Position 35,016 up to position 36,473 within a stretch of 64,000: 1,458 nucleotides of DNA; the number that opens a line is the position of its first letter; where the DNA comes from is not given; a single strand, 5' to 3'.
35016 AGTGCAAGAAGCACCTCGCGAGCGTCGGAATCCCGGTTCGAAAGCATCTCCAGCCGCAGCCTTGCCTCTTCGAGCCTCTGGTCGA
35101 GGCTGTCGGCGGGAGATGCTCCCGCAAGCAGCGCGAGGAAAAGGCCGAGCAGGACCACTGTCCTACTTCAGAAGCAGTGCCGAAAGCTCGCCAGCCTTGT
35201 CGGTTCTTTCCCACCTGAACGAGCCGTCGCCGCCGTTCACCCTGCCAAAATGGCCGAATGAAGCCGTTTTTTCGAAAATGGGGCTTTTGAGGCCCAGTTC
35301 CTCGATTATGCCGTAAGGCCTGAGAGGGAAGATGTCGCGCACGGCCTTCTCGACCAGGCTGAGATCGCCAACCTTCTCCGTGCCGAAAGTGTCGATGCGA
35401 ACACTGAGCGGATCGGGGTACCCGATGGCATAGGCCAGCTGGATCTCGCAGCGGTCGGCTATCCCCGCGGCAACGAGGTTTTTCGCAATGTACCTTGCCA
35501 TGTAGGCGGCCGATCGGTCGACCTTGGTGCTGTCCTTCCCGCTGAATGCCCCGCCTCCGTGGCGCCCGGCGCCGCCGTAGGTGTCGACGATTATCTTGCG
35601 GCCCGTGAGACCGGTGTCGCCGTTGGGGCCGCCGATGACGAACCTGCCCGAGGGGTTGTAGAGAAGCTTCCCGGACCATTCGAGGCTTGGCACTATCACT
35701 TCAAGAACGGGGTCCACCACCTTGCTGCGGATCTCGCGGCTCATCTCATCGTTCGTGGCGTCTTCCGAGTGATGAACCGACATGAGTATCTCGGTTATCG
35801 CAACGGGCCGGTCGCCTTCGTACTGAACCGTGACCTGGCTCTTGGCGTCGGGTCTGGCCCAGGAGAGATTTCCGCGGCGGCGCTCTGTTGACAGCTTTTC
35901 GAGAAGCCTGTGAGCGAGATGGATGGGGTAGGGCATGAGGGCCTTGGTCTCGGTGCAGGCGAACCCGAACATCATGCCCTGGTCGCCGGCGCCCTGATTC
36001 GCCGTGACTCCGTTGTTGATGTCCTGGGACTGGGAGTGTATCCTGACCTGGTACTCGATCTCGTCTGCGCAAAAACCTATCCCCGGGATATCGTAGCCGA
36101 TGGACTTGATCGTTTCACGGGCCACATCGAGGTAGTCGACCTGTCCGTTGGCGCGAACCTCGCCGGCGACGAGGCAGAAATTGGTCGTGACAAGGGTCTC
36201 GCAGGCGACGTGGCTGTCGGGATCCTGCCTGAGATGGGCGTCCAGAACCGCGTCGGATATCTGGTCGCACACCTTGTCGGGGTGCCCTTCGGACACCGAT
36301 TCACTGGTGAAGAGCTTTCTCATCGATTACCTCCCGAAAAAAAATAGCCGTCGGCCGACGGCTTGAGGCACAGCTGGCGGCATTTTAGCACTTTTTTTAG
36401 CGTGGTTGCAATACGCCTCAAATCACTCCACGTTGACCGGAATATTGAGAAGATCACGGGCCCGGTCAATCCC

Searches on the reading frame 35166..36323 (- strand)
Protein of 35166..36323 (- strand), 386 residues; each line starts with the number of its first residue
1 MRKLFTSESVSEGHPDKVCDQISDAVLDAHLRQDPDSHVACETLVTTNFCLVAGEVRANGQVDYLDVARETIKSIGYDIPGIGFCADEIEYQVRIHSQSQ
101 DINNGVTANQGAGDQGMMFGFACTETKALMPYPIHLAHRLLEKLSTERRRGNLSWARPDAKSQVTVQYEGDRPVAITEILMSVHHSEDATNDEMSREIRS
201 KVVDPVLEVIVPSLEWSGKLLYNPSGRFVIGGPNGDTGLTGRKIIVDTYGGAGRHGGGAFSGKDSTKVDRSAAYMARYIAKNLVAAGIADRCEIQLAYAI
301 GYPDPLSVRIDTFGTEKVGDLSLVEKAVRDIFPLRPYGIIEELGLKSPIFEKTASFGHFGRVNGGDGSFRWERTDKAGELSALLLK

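Call 7: find_related_loci(query=window:35166-36323:-, collection=genome_contigs, flank=3000)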
Query window:35166-36323:- (386 aa) in genome_contigs; peptide patterns used: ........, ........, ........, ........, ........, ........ (x = any residue, [..] = any of these).
600 stretches matched a pattern (row limit reached: there are more); 599 encode a relative of the query (tblastn E <= 1e-3); the best 80 are kept; 80 distinct loci.
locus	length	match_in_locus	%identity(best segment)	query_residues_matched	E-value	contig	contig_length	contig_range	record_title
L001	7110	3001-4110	58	4-380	9e-137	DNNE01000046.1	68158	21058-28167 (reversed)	MAG TPA_asm: Blastocatellia bacterium isolate UBA11740 contig_1751, whole genome shotgun sequence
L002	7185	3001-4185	55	2-386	1e-134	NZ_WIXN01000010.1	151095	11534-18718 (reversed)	Virgibacillus sp. YIM 98842 Scaffold10, whole genome shotgun sequence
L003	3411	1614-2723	57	4-380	3e-138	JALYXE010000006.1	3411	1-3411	MAG: Acidobacteriota bacterium isolate KAP bin5 SD1490-92_k127_977805, whole genome shotgun sequence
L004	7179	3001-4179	54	2-384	2e-133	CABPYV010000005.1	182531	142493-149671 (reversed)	MAG TPA_asm: uncultured Coprococcus sp. isolate MGYG-HGUT-00364 genome assembly, contig: GUT_GENOME007858_5, whole genom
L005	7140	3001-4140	57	4-383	3e-133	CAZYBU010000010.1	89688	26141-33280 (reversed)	MAG TPA_asm: uncultured Leptospirales bacterium isolate SRP141376_co5_362 genome assembly, contig: NODE_476_length_89688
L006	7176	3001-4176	54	2-383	6e-133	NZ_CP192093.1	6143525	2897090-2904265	Actinomycetospora sp. CA-101289 chromosome, complete genome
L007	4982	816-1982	55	2-380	8e-133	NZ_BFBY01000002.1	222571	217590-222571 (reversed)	Lactobacillus rodentium strain DSM 24759 sequence02, whole genome shotgun sequence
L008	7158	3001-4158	55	2-377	8e-132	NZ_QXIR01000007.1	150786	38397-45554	Bacillus salacetis strain SKP7-4 7, whole genome shotgun sequence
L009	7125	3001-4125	54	2-380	4e-132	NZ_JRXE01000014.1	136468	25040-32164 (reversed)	Winslowiella iniecta strain B120 contig000014, whole genome shotgun sequence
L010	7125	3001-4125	55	4-380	5e-132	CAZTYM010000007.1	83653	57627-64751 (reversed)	MAG TPA_asm: uncultured Thiotrichales bacterium isolate SRP135972_co1_45 genome assembly, contig: NODE_93_length_83653_c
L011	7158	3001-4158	53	2-384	1e-131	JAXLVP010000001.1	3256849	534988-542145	MAG: Bdellovibrionota bacterium isolate STL-BDEC1 C1.36.fa-1, whole genome shotgun sequence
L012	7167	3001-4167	54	2-380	1e-131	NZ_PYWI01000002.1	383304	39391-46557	Lysinibacillus parviboronicapiens strain BAM-582 NODE_2_length_383304_cov_82.9475_ID_3, whole genome shotgun sequence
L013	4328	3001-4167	55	4-384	7e-132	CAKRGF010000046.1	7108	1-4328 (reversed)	MAG: uncultured Eubacterium sp. isolate REFINED_METABAT215_TOP10_CONTIGS_1500_ASSEMBLY_K77_MERGED__Hadza_MoBio_hadza-I-L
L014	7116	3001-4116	57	2-380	4e-131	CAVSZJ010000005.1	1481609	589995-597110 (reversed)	MAG: Vicinamibacterales bacterium isolate MFD05747.bin.2.1 genome assembly, contig: contig_3068, whole genome shotgun se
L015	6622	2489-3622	55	4-380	4e-131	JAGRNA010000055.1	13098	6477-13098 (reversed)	MAG: Leptospiraceae bacterium isolate HKST-UBA05 2015-01-06_1_(paired)_contig_47572, whole genome shotgun sequence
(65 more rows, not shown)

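Call 9: find_homologous_proteins(query=window:35166-36323:-, max_evalue=1e-100)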
Query window:35166-36323:- (386 aa): 7955 proteins with E <= 1e-100 among 8000 candidates; the best 120 are listed.
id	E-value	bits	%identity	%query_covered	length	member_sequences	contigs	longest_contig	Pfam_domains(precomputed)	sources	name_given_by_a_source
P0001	7.6e-246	833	93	100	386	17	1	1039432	PF00438.26,PF02772.22,PF02773.22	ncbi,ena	-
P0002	1.1e-240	816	91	100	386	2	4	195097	PF00438.26,PF02772.22,PF02773.22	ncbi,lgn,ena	-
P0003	9.0e-233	790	89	100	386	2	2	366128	PF00438.26,PF02772.22,PF02773.22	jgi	jgi:S-adenosylmethionine synthetase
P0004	1.2e-231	786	88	100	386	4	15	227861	PF00438.26,PF02772.22,PF02773.22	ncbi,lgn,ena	-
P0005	1.6e-221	753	84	100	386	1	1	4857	PF00438.26,PF02772.22,PF02773.22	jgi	-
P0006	7.9e-221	751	83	100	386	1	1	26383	PF00438.26,PF02772.22,PF02773.22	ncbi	-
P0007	2.9e-220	749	83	100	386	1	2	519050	PF00438.26,PF02772.22,PF02773.22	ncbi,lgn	-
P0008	1.9e-201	687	76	100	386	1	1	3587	PF00438.26,PF02772.22,PF02773.22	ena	-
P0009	1.6e-199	681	77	100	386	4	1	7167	PF00438.26,PF02772.22,PF02773.22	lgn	-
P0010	3.1e-199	680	76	100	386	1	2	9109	PF00438.26,PF02772.22,PF02773.22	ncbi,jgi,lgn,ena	-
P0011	3.2e-199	680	76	100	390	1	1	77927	PF00438.26,PF02772.22,PF02773.22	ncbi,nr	ncbi:MAG: methionine adenosyltransferase [Candidatus Sabulitectum sp.]|nr:methionine adenosyltransfe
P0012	3.5e-199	679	76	100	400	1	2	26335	PF00438.26,PF02772.22,PF02773.22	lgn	-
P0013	7.7e-199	678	75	100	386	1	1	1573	PF00438.26,PF02772.22,PF02773.22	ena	-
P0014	1.0e-197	675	75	100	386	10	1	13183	PF00438.26,PF02772.22,PF02773.22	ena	-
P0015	2.5e-197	673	74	100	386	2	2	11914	PF00438.26,PF02772.22,PF02773.22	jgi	-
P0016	6.9e-197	672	74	100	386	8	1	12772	PF00438.26,PF02772.22,PF02773.22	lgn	-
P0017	9.8e-197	671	73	100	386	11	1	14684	PF00438.26,PF02772.22,PF02773.22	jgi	jgi:S-adenosylmethionine synthetase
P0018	2.5e-196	670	75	100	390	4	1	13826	PF00438.26,PF02772.22,PF02773.22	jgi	jgi:S-adenosylmethionine synthetase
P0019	8.9e-196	668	75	100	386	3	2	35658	PF00438.26,PF02772.22,PF02773.22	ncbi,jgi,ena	-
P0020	1.4e-195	668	74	99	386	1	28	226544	PF00438.26,PF02772.22,PF02773.22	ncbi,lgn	-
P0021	2.3e-195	667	74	100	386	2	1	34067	PF00438.26,PF02772.22,PF02773.22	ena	-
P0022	3.5e-195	666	74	100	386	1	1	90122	PF00438.26,PF02772.22,PF02773.22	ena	-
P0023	6.6e-195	665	73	100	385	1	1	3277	PF00438.26,PF02772.22,PF02773.22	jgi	jgi:S-adenosylmethionine synthetase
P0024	8.4e-195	665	74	100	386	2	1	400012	PF00438.26,PF02772.22,PF02773.22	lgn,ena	-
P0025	8.9e-195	665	74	100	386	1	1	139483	PF00438.26,PF02772.22,PF02773.22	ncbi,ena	-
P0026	5.7e-194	662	75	100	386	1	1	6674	PF00438.26,PF02772.22,PF02773.22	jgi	-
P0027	6.8e-194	662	74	100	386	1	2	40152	PF00438.26,PF02772.22,PF02773.22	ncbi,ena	-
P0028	7.3e-194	662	74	100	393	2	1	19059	PF00438.26,PF02772.22,PF02773.22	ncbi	-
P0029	1.1e-193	661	74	100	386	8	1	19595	PF00438.26,PF02772.22,PF02773.22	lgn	-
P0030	2.2e-193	660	74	100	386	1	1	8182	PF00438.26,PF02772.22,PF02773.22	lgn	-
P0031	3.6e-193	660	73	100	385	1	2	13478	PF00438.26,PF02772.22,PF02773.22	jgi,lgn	-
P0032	4.7e-193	659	74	100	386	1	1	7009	PF00438.26,PF02772.22,PF02773.22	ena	-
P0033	6.1e-193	659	75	100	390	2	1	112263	PF00438.26,PF02772.22,PF02773.22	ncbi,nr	ncbi:methionine adenosyltransferase [Candidatus Fermentibacteria bacterium]|nr:MAG: methionine adeno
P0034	7.1e-193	659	74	100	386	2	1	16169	PF00438.26,PF02772.22,PF02773.22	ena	-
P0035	7.5e-193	659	74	100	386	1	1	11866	PF00438.26,PF02772.22,PF02773.22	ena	-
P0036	1.3e-192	658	72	100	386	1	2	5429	PF00438.26,PF02772.22,PF02773.22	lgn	-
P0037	1.4e-192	658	75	99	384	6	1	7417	PF00438.26,PF02772.22,PF02773.22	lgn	-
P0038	7.9e-192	655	72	100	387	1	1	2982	PF00438.26,PF02772.22,PF02773.22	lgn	-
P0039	1.3e-191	655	73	100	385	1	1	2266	PF00438.26,PF02772.22,PF02773.22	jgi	jgi:S-adenosylmethionine synthetase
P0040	3.4e-191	653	72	99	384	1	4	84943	PF00438.26,PF02772.22,PF02773.22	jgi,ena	-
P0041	1.6e-190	651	74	99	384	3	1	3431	PF00438.26,PF02772.22,PF02773.22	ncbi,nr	ncbi:MAG: methionine adenosyltransferase [Candidatus Aegiribacteria sp.]|nr:methionine adenosyltrans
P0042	2.2e-190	650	72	100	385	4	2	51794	PF00438.26,PF02772.22,PF02773.22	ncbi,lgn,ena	-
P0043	3.1e-190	650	74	99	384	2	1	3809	PF00438.26,PF02772.22,PF02773.22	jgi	-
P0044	3.8e-190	650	72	100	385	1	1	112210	PF00438.26,PF02772.22,PF02773.22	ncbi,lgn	-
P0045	3.9e-190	650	74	99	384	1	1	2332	PF00438.26,PF02772.22,PF02773.22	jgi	jgi:S-adenosylmethionine synthetase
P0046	4.4e-190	649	74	99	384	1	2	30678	PF00438.26,PF02772.22,PF02773.22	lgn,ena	-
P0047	1.0e-189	648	73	100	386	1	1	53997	PF00438.26,PF02772.22,PF02773.22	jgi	jgi:S-adenosylmethionine synthetase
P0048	2.4e-189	647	73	100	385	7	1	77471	PF00438.26,PF02772.22,PF02773.22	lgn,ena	-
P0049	3.8e-189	646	72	100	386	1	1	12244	PF00438.26,PF02772.22,PF02773.22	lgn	-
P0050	1.4e-188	644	72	100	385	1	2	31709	PF00438.26,PF02772.22,PF02773.22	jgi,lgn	jgi:S-adenosylmethionine synthetase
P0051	1.9e-188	644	71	99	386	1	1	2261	PF00438.26,PF02772.22,PF02773.22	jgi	jgi:S-adenosylmethionine synthetase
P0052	2.0e-188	644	71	99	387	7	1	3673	PF00438.26,PF02772.22,PF02773.22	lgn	-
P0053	5.0e-188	643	74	98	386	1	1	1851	PF00438.26,PF02772.22,PF02773.22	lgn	-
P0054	6.6e-188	642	73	100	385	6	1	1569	PF00438.26,PF02772.22,PF02773.22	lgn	-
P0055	9.7e-188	642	72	100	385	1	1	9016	PF00438.26,PF02772.22,PF02773.22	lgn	-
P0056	1.1e-187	642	73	98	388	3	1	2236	PF00438.26,PF02772.22,PF02773.22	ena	-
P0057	1.3e-187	641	74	98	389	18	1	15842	PF00438.26,PF02772.22,PF02773.22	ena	-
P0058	2.3e-187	640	73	99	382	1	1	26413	PF00438.26,PF02772.22,PF02773.22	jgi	jgi:S-adenosylmethionine synthetase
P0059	2.7e-187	640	72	99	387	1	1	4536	PF00438.26,PF02772.22,PF02773.22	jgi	jgi:S-adenosylmethionine synthetase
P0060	2.8e-187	640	72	100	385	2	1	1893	PF00438.26,PF02772.22,PF02773.22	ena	-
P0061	3.1e-187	640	72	99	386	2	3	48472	PF00438.26,PF02772.22,PF02773.22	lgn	-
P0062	3.3e-187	640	72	98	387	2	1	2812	PF00438.26,PF02772.22,PF02773.22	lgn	-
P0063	4.8e-187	639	72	99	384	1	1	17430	PF00438.26,PF02772.22,PF02773.22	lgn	-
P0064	4.9e-187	639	73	98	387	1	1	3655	PF00438.26,PF02772.22,PF02773.22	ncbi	-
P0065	5.5e-187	639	72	99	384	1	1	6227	PF00438.26,PF02772.22,PF02773.22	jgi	jgi:S-adenosylmethionine synthetase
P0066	7.2e-187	639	72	100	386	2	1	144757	PF00438.26,PF02772.22,PF02773.22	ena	-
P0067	8.8e-187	639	73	99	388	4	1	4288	PF00438.26,PF02772.22,PF02773.22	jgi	jgi:S-adenosylmethionine synthetase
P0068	1.2e-186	638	73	99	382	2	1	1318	PF00438.26,PF02772.22,PF02773.22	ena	-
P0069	1.3e-186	638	71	100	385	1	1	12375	PF00438.26,PF02772.22,PF02773.22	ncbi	-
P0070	2.0e-186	637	71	100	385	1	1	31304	PF00438.26,PF02772.22,PF02773.22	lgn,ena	-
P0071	5.3e-186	636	70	100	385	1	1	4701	PF00438.26,PF02772.22,PF02773.22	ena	-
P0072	8.2e-186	635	71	100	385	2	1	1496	PF00438.26,PF02772.22,PF02773.22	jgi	-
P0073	8.7e-186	635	73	99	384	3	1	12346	PF00438.26,PF02772.22,PF02773.22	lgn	-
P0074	9.0e-186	635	71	100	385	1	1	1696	PF00438.26,PF02772.22,PF02773.22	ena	-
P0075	9.9e-186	635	72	99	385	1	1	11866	PF00438.26,PF02772.22,PF02773.22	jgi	jgi:S-adenosylmethionine synthetase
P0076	1.3e-185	635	71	100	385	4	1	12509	PF00438.26,PF02772.22,PF02773.22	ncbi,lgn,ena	-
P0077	2.5e-185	634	71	100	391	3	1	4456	PF00438.26,PF02772.22,PF02773.22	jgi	jgi:S-adenosylmethionine synthetase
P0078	2.9e-185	634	71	99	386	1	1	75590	PF00438.26,PF02772.22,PF02773.22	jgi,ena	-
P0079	3.4e-185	633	71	100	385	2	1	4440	PF00438.26,PF02772.22,PF02773.22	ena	-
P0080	3.5e-185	633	71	100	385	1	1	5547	PF00438.26,PF02772.22,PF02773.22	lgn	-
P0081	6.7e-185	632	71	100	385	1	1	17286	PF00438.26,PF02772.22,PF02773.22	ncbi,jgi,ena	-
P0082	6.7e-185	632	71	100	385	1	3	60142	PF00438.26,PF02772.22,PF02773.22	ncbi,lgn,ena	-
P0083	6.9e-185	632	72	100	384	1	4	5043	PF00438.26,PF02772.22,PF02773.22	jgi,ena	-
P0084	8.0e-185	632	72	99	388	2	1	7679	PF00438.26,PF02772.22,PF02773.22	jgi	-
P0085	1.3e-184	631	71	100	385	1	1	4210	PF00438.26,PF02772.22,PF02773.22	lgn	-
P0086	1.6e-184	631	72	99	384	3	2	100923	PF00438.26,PF02772.22,PF02773.22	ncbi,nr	ncbi:MAG: methionine adenosyltransferase [Candidatus Fermentibacteraceae bacterium]|nr:methionine ad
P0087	3.3e-184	630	70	100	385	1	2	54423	PF00438.26,PF02772.22,PF02773.22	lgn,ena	-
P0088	4.4e-184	630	71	100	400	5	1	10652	PF00438.26,PF02772.22,PF02773.22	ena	-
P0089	5.8e-184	629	72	99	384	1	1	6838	PF00438.26,PF02772.22,PF02773.22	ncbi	-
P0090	5.9e-184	629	72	98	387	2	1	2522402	PF00438.26,PF02772.22,PF02773.22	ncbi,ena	-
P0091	6.0e-184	629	72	99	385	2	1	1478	PF00438.26,PF02772.22,PF02773.22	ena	-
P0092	6.9e-184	629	70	99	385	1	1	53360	PF00438.26,PF02772.22,PF02773.22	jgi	jgi:S-adenosylmethionine synthetase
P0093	1.0e-183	628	71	99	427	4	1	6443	PF00438.26,PF02772.22,PF02773.22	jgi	jgi:S-adenosylmethionine synthetase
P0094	1.3e-183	628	71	99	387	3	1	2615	PF00438.26,PF02772.22,PF02773.22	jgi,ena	jgi:S-adenosylmethionine synthetase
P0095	1.3e-183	628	70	100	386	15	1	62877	PF00438.26,PF02772.22,PF02773.22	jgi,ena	-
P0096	1.8e-183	628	70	100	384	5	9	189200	PF00438.26,PF02772.22,PF02773.22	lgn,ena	-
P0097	2.6e-183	627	71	99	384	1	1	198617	PF00438.26,PF02772.22,PF02773.22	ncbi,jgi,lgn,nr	ncbi:MAG: S-adenosylmethionine synthetase [Candidatus Aegiribacteria sp. MLS_C]|nr:MAG: S-adenosylme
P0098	2.6e-183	627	70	100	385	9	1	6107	PF00438.26,PF02772.22,PF02773.22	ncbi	-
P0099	1.3e-182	625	71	100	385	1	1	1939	PF00438.26,PF02772.22,PF02773.22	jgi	-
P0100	2.0e-182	624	70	100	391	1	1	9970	PF00438.26,PF02772.22,PF02773.22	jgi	jgi:S-adenosylmethionine synthetase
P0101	8.9e-182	622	70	100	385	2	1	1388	PF00438.26,PF02772.22,PF02773.22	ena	-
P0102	3.3e-181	620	70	99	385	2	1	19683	PF00438.26,PF02772.22,PF02773.22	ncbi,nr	ncbi:methionine adenosyltransferase [Candidatus Fermentibacteria bacterium]|nr:methionine adenosyltr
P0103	5.9e-181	619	70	99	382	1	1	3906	PF00438.26,PF02772.22,PF02773.22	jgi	-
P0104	2.2e-180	618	69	100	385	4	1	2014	PF00438.26,PF02772.22,PF02773.22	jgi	-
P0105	2.8e-180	617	71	98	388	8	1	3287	PF00438.26,PF02772.22,PF02773.22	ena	-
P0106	4.2e-180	617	69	100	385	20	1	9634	PF00438.26,PF02772.22,PF02773.22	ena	-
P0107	1.2e-177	609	69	100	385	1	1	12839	PF00438.26,PF02772.22,PF02773.22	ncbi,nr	ncbi:methionine adenosyltransferase [Candidatus Fermentibacterales bacterium]|nr:methionine adenosyl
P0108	9.6e-173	592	66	100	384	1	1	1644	PF00438.26,PF02772.22,PF02773.22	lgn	-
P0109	8.8e-155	533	73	82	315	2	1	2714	PF00438.26,PF02772.22,PF02773.22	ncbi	-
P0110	1.6e-139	483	60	98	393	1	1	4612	PF00438.26,PF02772.22,PF02773.22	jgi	jgi:S-adenosylmethionine synthetase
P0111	4.2e-139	482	59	99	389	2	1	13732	PF00438.26,PF02772.22,PF02773.22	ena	-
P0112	4.6e-139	482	60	98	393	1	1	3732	PF00438.26,PF02772.22,PF02773.22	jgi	-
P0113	3.0e-138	479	59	98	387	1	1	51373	PF00438.26,PF02772.22,PF02773.22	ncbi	-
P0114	5.5e-138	478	59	98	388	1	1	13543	PF00438.26,PF02772.22,PF02773.22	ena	-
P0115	5.6e-138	478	59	98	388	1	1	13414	PF00438.26,PF02772.22,PF02773.22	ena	-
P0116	1.4e-137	477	60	97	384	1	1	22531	PF00438.26,PF02772.22,PF02773.22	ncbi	-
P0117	4.9e-137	475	59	97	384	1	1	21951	PF00438.26,PF02772.22,PF02773.22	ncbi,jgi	-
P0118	5.3e-137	475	58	98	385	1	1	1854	PF00438.26,PF02772.22,PF02773.22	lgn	-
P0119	5.4e-137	475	60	98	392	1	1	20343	PF00438.26,PF02772.22,PF02773.22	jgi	jgi:S-adenosylmethionine synthetase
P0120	7.7e-137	474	60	98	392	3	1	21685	PF00438.26,PF02772.22,PF02773.22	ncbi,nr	ncbi:MAG TPA: methionine adenosyltransferase [Longimicrobiaceae bacterium]|nr:methionine adenosyltra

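Call 10: find_encoding_contigs(protein=P0001, flank=2500, max_places=2)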
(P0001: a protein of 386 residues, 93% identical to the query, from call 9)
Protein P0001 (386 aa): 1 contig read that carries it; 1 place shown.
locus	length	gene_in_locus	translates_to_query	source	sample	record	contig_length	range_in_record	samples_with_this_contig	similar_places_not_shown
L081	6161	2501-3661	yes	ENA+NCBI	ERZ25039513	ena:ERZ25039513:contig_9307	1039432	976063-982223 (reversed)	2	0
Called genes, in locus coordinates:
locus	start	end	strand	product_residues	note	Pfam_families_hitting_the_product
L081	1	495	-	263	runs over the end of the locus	PF13428:TPR_14 (faint), PF07719:TPR_2 (faint), PF14559:TPR_19 (faint)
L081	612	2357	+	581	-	PF00682:HMGL-like (weak), PF02436:PYC_OADA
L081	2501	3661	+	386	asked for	PF00438:S-AdoMet_synt_N, PF02772:S-AdoMet_synt_M, PF02773:S-AdoMet_synt_C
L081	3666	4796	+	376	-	PF01551:Peptidase_M23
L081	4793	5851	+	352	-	PF13177:DNA_pol3_delta2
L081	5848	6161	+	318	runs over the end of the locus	PF04468:PSP1, PF28472:PSP1_3rd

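Call 11: find_encoding_contigs(protein=P0004, flank=2500, max_places=3)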
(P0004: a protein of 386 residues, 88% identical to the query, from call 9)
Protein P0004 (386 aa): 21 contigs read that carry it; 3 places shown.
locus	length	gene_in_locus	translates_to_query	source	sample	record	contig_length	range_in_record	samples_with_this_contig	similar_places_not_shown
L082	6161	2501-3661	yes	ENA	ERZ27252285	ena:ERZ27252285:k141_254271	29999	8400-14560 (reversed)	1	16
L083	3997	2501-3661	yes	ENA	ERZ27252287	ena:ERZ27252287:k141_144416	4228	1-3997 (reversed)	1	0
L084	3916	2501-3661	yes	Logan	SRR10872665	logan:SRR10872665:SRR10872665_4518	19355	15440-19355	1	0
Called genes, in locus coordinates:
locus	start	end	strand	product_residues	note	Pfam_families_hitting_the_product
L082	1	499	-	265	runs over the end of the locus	PF07719:TPR_2 (faint), PF13428:TPR_14 (faint), PF00515:TPR_1 (faint), PF13181:TPR_8 (faint), PF13429:TPR_15 (faint), PF14559:TPR_19 (faint)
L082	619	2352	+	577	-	PF00682:HMGL-like (faint), PF02436:PYC_OADA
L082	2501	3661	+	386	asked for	PF00438:S-AdoMet_synt_N, PF02772:S-AdoMet_synt_M, PF02773:S-AdoMet_synt_C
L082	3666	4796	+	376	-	PF01551:Peptidase_M23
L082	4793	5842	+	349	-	PF13177:DNA_pol3_delta2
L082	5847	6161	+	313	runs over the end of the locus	PF04468:PSP1, PF28472:PSP1_3rd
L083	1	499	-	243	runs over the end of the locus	?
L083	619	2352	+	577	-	PF00682:HMGL-like (faint), PF02436:PYC_OADA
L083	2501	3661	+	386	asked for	PF00438:S-AdoMet_synt_N, PF02772:S-AdoMet_synt_M, PF02773:S-AdoMet_synt_C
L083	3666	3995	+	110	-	?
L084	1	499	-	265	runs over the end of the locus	PF07719:TPR_2 (faint), PF13428:TPR_14 (faint), PF00515:TPR_1 (faint), PF13181:TPR_8 (faint), PF13429:TPR_15 (faint), PF14559:TPR_19 (faint)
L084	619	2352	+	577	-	PF00682:HMGL-like (faint), PF02436:PYC_OADA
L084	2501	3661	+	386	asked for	PF00438:S-AdoMet_synt_N, PF02772:S-AdoMet_synt_M, PF02773:S-AdoMet_synt_C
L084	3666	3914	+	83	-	?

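Call 12: find_encoding_contigs(protein=P0007, flank=2500, max_places=2)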
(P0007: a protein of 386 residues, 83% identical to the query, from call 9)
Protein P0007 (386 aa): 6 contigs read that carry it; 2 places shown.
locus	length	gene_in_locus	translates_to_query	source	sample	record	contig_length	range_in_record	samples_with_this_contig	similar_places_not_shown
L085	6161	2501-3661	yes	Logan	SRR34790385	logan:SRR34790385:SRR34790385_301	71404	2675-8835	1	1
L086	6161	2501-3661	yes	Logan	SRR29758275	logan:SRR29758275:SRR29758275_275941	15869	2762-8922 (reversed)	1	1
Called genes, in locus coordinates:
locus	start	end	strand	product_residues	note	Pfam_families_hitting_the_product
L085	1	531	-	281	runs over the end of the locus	PF13428:TPR_14 (faint), PF07719:TPR_2 (faint)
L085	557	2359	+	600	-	PF00682:HMGL-like (faint), PF02436:PYC_OADA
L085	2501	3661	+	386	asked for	PF00438:S-AdoMet_synt_N, PF02772:S-AdoMet_synt_M, PF02773:S-AdoMet_synt_C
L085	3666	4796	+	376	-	PF01551:Peptidase_M23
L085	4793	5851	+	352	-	PF13177:DNA_pol3_delta2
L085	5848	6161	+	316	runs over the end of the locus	PF04468:PSP1, PF28472:PSP1_3rd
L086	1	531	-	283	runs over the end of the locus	PF13428:TPR_14 (faint), PF07719:TPR_2 (faint), PF00515:TPR_1 (faint)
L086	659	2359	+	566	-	PF00682:HMGL-like (faint), PF02436:PYC_OADA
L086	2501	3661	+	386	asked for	PF00438:S-AdoMet_synt_N, PF02772:S-AdoMet_synt_M, PF02773:S-AdoMet_synt_C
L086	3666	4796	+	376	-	PF01551:Peptidase_M23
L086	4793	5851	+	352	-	PF13177:DNA_pol3_delta2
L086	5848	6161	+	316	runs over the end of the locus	PF04468:PSP1, PF28472:PSP1_3rd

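Call 13: find_encoding_contigs(protein=P0011, flank=2500, max_places=2)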
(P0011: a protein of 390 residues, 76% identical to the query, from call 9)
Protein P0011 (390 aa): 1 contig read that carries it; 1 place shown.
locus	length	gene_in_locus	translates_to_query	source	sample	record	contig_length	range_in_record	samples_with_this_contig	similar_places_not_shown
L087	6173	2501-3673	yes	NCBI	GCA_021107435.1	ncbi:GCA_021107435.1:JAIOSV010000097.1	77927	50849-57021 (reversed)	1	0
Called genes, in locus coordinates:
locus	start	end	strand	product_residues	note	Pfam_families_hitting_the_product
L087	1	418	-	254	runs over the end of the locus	PF07719:TPR_2 (faint), PF13428:TPR_14 (faint), PF14559:TPR_19 (faint)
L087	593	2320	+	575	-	PF00682:HMGL-like (weak), PF02436:PYC_OADA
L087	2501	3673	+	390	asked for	PF00438:S-AdoMet_synt_N, PF02772:S-AdoMet_synt_M, PF02773:S-AdoMet_synt_C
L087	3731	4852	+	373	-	PF01551:Peptidase_M23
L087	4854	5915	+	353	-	PF13177:DNA_pol3_delta2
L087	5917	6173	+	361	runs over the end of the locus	PF04468:PSP1, PF28472:PSP1_3rd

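Call 21: find_encoding_contigs(protein=P0033, flank=2500, max_places=2)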
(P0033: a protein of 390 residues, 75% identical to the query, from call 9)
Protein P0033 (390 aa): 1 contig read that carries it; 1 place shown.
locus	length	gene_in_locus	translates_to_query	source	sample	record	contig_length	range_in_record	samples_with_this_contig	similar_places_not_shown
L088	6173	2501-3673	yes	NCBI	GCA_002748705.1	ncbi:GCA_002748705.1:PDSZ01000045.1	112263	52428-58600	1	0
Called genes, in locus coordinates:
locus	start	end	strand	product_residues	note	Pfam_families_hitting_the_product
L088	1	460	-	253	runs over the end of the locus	PF07719:TPR_2 (faint), PF13181:TPR_8 (faint), PF13428:TPR_14 (faint), PF13429:TPR_15 (faint), PF13432:TPR_16 (faint), PF14559:TPR_19 (faint)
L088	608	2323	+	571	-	PF00682:HMGL-like (weak), PF02436:PYC_OADA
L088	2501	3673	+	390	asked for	PF00438:S-AdoMet_synt_N, PF02772:S-AdoMet_synt_M, PF02773:S-AdoMet_synt_C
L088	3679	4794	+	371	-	PF01551:Peptidase_M23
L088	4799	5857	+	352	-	PF13177:DNA_pol3_delta2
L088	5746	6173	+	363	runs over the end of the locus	PF04468:PSP1, PF28472:PSP1_3rd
